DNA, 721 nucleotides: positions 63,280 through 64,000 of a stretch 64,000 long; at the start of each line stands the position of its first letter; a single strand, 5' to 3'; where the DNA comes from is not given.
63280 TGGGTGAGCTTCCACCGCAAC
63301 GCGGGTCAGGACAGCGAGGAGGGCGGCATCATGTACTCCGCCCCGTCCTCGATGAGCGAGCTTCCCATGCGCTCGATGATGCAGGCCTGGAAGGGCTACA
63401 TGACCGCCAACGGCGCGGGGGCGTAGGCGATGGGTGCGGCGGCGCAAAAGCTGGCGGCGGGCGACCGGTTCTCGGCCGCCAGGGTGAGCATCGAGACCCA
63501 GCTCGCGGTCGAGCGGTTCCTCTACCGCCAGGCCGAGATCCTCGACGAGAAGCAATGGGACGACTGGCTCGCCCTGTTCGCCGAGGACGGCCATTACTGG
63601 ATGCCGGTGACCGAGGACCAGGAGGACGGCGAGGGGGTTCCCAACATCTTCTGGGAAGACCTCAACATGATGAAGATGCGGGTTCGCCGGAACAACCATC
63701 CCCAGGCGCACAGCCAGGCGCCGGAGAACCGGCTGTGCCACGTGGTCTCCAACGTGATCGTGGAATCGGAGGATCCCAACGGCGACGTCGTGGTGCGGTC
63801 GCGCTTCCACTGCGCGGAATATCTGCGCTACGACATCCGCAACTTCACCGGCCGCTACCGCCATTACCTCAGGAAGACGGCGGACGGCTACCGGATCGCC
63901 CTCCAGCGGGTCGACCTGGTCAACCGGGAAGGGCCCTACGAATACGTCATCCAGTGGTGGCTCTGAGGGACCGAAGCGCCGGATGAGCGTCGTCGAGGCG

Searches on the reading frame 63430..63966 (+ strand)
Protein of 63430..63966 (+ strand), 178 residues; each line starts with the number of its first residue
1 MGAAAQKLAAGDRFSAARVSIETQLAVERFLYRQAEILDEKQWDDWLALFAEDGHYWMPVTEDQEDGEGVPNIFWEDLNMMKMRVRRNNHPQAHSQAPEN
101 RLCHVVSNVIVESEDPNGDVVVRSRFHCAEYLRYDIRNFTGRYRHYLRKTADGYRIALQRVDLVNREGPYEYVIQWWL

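Call 6: search_protein_families(library=pfam, proteins=[window:63430-63966:+])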
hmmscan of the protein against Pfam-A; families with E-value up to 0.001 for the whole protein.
window:63430-63966:+ (178 aa): 2 families
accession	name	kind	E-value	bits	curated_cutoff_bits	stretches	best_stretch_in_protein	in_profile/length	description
PF00866.24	Ring_hydroxyl_B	-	5.7e-32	111.2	27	1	33-166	1-140/144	Ring hydroxylating beta subunit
PF13577.12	SnoaL_4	-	6.7e-11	42.7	24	1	20-157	2-123/126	SnoaL-like domain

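Call 61: find_homologous_proteins(query=window:63430-63966:+, max_evalue=1e-40)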
Query window:63430-63966:+ (178 aa): 513 proteins with E <= 1e-40 among 682 candidates; the best 120 are listed.
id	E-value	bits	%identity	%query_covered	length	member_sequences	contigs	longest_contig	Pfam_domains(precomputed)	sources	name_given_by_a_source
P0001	4.2e-114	397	96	100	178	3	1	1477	PF00866.25,PF13577.13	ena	-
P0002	1.2e-111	389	92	100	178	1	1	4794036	PF00866.25,PF13577.13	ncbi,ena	-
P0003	1.2e-110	385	92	100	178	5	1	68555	PF00866.25,PF13577.13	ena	-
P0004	6.8e-110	383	90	100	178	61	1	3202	PF00866.25,PF13577.13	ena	-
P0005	3.1e-109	381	89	100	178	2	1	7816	PF00866.25,PF13577.13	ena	-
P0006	2.2e-108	378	88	100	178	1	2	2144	PF00866.25,PF13577.13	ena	-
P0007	5.3e-108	377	89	100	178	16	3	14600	PF00866.25,PF13577.13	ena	-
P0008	1.0e-107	376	88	100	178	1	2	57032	PF00866.25,PF13577.13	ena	-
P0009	1.1e-107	376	88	100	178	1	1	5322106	PF00866.25,PF13577.13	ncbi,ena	-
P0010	3.1e-107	374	88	100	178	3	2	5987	PF00866.25,PF13577.13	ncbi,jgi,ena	-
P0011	6.9e-106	370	87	100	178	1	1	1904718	PF00866.25,PF13577.13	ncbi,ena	-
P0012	4.6e-105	367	87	100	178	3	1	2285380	PF00866.25,PF13577.13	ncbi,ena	-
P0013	2.3e-104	365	86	100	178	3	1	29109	PF00866.25,PF13577.13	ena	-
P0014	5.8e-104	364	85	100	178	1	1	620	PF00866.25,PF13577.13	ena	-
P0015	1.4e-102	359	84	100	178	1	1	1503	PF00866.25,PF13577.13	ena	-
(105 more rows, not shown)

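Call 62: find_encoding_contigs(protein=P0002, flank=10000, max_places=2)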
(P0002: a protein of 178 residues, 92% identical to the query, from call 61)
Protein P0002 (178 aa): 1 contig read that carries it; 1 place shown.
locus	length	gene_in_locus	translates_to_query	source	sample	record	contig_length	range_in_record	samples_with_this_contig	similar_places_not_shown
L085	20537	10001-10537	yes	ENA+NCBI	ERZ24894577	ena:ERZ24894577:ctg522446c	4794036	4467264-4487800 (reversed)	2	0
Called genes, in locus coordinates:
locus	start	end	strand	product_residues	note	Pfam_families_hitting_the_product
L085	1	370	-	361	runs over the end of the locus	PF13784:Fic_N, PF02661:Fic, PF21248:SoFic-like_C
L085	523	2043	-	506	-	PF01979:Amidohydro_1, PF07969:Amidohydro_3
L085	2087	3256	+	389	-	PF04389:Peptidase_M28 (faint), PF01546:Peptidase_M20, PF07687:M20_dimer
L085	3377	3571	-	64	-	-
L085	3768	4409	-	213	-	PF01844:HNH (weak)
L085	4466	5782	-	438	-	PF02463:SMC_N (faint), PF13175:AAA_15 (weak), PF13476:AAA_23 (weak), PF13514:AAA_27 (weak), PF13175:AAA_15, PF13304:AAA_21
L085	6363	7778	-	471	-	PF01979:Amidohydro_1, PF12890:DHOase, PF07969:Amidohydro_3 (weak)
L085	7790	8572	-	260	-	PF00106:adh_short, PF08659:KR, PF23441:SDR (weak), PF13561:adh_short_C2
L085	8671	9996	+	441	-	PF00355:Rieske, PF00848:Ring_hydroxyl_A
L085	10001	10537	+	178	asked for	PF13577:SnoaL_4, PF00866:Ring_hydroxyl_B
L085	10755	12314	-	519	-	-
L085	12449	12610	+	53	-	-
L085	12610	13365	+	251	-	PF00106:adh_short, PF08659:KR, PF13561:adh_short_C2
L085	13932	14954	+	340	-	PF03480:DctP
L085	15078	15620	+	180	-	PF04290:DctQ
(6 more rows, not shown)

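Call 63: find_encoding_contigs(protein=P0009, flank=10000, max_places=2)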
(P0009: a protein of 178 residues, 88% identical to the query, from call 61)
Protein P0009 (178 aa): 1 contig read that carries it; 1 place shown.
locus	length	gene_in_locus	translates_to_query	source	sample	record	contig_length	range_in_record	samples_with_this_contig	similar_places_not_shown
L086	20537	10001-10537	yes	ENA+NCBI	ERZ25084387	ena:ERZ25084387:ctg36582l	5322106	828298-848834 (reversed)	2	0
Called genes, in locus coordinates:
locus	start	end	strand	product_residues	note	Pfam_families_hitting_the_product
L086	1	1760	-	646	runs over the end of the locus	PF00009:GTP_EFTU, PF25461:Beta-barrel_SelB, PF09106:WHD_2nd_SelB (weak), PF09107:WHD_3rd_SelB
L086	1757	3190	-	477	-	PF12390:Se-cys_synth_N, PF03841:SelA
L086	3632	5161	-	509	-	PF01979:Amidohydro_1, PF07969:Amidohydro_3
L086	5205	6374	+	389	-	PF04389:Peptidase_M28 (faint), PF01546:Peptidase_M20, PF07687:M20_dimer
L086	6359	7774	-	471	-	PF01979:Amidohydro_1, PF12890:DHOase, PF07969:Amidohydro_3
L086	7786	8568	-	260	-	PF00106:adh_short, PF08659:KR, PF23441:SDR (weak), PF13561:adh_short_C2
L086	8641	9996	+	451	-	PF00355:Rieske, PF00848:Ring_hydroxyl_A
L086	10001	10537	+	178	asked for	PF13577:SnoaL_4, PF00866:Ring_hydroxyl_B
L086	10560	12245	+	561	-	PF00749:tRNA-synt_1c, PF03950:tRNA-synt_1c_C, PF20974:tRNA-synt_1c_C2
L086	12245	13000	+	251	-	PF00106:adh_short, PF08659:KR, PF13561:adh_short_C2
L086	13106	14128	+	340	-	PF03480:DctP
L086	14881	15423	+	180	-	PF04290:DctQ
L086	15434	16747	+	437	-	PF06808:DctM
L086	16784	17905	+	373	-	PF04909:Amidohydro_2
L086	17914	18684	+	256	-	PF00106:adh_short, PF08659:KR (weak), PF13561:adh_short_C2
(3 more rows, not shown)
